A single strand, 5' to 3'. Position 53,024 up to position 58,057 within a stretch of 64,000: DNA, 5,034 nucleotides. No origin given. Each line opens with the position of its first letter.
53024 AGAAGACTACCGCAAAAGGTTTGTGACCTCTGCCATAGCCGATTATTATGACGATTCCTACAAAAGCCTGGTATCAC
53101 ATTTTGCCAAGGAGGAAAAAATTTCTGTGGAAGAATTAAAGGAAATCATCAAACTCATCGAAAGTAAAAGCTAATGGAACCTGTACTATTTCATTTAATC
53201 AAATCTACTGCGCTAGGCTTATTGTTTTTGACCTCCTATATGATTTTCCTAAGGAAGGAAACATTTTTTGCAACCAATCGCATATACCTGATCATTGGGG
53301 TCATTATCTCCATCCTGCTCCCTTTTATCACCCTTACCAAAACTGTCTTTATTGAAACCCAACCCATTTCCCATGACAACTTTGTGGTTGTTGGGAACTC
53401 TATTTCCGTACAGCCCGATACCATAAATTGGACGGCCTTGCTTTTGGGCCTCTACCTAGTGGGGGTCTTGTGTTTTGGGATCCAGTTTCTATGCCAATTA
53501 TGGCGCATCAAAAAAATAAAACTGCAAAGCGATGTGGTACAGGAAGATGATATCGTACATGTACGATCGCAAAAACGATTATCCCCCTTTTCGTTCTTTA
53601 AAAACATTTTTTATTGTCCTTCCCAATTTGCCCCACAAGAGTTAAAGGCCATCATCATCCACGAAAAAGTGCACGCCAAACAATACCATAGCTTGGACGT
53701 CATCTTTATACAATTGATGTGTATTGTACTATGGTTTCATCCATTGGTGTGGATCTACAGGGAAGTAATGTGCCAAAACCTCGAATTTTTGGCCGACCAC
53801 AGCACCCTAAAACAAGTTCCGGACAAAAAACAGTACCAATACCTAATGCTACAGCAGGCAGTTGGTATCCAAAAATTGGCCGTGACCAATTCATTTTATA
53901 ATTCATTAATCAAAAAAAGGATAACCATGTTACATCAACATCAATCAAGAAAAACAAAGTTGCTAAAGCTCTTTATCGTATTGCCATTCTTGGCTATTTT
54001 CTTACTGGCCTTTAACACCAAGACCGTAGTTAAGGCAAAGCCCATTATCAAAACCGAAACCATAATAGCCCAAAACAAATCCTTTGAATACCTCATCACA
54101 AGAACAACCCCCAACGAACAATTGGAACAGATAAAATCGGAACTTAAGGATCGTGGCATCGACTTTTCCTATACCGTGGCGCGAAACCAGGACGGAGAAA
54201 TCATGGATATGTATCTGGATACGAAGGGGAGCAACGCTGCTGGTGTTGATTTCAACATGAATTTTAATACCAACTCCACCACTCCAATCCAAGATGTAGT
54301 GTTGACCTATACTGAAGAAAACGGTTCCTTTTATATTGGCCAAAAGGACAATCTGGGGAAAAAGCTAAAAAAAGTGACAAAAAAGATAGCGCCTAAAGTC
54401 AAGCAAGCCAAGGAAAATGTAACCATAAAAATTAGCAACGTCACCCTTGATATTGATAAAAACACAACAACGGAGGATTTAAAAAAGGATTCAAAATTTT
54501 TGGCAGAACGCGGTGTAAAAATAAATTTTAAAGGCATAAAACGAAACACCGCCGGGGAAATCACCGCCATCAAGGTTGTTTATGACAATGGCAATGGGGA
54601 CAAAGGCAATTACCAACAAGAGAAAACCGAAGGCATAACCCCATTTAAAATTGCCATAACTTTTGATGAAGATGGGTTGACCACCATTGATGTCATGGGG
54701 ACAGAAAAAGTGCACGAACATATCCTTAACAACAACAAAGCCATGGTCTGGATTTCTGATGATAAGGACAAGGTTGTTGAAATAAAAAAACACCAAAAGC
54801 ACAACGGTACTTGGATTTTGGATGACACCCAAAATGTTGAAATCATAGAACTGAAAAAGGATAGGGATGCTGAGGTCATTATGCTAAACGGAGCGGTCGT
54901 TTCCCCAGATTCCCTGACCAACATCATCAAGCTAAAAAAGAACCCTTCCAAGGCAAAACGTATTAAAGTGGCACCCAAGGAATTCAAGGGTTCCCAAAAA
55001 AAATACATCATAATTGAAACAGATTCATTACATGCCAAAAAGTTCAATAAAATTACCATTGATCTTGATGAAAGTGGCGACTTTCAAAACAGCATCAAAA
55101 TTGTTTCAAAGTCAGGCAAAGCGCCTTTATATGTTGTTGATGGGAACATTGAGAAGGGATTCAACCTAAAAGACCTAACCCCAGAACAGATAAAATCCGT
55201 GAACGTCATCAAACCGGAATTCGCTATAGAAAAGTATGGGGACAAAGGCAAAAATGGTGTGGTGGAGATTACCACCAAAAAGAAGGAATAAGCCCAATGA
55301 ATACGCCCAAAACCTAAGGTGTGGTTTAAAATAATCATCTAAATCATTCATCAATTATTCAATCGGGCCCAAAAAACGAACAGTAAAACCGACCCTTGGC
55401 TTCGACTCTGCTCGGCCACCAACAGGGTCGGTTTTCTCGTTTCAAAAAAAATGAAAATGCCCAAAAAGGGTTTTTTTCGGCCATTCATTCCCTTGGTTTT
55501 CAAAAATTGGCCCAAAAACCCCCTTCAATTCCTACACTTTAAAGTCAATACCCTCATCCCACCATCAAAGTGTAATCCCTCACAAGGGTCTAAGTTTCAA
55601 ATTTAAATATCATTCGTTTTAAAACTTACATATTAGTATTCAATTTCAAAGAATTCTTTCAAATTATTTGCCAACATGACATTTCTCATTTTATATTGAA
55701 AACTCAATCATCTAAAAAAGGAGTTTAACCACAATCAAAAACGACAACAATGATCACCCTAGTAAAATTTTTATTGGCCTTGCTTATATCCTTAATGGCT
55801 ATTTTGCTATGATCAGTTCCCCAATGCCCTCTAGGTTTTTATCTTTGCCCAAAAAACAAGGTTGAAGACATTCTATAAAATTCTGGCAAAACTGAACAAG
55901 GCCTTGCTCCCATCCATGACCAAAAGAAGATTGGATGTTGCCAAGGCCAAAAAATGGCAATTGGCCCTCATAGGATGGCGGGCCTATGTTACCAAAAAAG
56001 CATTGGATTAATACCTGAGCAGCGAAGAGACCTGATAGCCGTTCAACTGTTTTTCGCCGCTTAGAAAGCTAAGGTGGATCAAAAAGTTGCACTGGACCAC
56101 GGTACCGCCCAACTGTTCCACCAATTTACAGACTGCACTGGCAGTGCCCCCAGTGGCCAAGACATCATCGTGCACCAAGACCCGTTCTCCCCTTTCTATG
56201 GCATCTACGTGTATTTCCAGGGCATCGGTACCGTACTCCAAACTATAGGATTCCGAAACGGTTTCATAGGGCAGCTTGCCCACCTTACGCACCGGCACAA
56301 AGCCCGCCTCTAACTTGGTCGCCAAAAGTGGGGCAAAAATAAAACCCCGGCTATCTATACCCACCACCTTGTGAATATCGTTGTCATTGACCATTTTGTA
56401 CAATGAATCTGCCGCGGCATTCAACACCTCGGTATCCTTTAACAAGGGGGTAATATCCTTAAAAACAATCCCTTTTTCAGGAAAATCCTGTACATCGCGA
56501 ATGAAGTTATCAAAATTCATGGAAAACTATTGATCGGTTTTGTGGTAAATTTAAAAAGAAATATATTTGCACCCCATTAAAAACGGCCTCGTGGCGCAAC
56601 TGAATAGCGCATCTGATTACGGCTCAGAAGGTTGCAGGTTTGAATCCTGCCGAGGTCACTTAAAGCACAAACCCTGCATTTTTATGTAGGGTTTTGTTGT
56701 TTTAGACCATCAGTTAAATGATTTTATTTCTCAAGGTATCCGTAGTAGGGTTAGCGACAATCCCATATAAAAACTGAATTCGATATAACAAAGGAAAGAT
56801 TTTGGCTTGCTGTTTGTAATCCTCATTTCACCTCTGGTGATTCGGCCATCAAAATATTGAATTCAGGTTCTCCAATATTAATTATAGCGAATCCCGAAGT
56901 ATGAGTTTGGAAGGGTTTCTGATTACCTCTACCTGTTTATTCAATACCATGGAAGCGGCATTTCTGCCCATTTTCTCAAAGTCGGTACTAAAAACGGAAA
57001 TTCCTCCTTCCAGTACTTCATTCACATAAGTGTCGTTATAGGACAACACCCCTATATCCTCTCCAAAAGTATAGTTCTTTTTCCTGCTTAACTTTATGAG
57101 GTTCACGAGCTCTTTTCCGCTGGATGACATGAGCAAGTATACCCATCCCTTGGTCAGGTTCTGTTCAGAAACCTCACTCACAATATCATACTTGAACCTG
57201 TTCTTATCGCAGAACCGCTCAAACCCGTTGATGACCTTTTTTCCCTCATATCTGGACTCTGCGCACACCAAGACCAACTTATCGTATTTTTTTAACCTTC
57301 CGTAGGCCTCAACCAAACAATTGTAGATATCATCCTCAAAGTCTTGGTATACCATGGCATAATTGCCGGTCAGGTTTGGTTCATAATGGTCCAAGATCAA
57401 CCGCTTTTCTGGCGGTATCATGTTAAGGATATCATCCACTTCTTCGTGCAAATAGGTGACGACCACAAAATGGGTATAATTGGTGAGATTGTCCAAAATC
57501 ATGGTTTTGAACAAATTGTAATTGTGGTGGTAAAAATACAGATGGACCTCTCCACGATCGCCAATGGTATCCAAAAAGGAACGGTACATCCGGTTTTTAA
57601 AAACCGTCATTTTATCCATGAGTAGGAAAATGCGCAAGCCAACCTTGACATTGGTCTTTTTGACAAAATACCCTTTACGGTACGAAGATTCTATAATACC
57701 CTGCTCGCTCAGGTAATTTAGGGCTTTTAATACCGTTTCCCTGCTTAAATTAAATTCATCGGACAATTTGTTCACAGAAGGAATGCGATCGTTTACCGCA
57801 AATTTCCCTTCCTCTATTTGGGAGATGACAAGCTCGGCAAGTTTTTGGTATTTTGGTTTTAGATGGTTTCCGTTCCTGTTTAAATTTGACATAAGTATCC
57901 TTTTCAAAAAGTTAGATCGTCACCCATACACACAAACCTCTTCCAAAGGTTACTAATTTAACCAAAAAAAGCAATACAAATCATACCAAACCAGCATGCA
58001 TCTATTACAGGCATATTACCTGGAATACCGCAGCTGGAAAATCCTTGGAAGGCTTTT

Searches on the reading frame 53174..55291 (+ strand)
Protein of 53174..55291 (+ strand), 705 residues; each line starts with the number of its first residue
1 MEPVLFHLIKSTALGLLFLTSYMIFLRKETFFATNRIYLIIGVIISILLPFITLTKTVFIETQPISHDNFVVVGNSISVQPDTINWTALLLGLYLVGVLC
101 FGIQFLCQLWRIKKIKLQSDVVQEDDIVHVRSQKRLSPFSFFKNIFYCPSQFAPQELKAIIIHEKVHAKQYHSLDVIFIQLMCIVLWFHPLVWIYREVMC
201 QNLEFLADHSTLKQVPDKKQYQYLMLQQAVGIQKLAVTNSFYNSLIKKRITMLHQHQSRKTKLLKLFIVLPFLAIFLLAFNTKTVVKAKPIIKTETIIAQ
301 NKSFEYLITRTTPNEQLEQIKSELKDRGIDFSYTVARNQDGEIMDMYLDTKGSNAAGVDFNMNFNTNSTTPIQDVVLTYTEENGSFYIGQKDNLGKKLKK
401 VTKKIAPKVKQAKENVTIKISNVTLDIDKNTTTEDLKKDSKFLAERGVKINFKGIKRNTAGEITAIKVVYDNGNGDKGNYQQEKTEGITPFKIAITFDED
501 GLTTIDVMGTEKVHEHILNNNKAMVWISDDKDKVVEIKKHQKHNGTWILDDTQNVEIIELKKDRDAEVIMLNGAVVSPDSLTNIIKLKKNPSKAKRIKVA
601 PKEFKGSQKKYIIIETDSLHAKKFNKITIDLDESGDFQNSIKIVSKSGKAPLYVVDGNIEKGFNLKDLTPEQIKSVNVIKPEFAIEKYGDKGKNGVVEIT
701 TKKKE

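Call 80: search_protein_families(library=pfam, proteins=[window:53174-55291:+], max_evalue=0.00001)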
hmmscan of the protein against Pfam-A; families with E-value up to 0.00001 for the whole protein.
window:53174-55291:+ (705 aa): 1 family
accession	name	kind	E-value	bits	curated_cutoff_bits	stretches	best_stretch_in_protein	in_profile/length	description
PF05569.17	Peptidase_M56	-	6.1e-13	49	31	1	125-253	141-296/296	BlaR1 peptidase M56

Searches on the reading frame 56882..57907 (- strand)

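Call 80: search_protein_families(library=pfam, proteins=[window:56882-57907:-], max_evalue=0.00001)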
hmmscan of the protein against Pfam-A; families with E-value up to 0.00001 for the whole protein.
window:56882-57907:- (341 aa): 2 families
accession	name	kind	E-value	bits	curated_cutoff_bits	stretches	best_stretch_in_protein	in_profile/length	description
PF00392.27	GntR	-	3.2e-13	49.6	27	1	20-82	2-64/64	Bacterial regulatory proteins, gntR family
PF14502.12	HTH_41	-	7.3e-06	25.8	25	0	40-74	4-38/48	Helix-turn-helix domain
